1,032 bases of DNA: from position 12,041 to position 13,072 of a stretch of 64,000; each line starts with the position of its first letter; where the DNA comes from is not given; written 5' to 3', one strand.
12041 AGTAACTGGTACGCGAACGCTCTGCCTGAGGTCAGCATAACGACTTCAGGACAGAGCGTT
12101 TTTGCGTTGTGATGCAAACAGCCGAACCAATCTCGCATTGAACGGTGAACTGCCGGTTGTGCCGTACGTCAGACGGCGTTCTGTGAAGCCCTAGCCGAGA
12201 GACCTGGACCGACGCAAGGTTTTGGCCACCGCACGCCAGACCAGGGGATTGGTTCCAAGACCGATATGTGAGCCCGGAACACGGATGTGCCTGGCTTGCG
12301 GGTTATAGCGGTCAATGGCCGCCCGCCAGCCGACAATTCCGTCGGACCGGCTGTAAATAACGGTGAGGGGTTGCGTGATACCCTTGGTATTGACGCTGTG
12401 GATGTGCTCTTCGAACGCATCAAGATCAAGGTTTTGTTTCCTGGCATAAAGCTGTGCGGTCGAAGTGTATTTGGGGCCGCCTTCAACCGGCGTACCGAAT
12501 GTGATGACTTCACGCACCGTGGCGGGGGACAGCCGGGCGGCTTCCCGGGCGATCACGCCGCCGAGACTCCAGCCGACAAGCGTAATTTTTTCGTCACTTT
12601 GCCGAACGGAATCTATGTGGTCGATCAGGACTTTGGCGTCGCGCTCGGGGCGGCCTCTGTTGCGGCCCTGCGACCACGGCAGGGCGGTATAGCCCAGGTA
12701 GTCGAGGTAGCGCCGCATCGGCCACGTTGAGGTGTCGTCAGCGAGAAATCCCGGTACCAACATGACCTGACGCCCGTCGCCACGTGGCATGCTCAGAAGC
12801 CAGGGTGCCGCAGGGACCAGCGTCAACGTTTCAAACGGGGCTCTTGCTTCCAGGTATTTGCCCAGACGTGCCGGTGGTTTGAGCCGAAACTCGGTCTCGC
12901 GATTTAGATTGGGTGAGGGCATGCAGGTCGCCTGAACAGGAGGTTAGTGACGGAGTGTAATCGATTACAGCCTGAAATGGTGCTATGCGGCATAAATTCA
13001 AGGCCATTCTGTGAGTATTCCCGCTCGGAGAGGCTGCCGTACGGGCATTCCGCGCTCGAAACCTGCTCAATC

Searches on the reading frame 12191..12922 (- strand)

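Call 43: search_protein_families(library=pfam, proteins=[window:12191-12922:-], max_evalue=0.00001)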
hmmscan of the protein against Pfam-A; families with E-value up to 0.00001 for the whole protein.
window:12191-12922:- (243 aa): 1 family
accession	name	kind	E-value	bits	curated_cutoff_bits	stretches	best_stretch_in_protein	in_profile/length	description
PF00561.26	Abhydrolase_1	-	1.3e-06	28.8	25.8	0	110-144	68-102/245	alpha/beta hydrolase fold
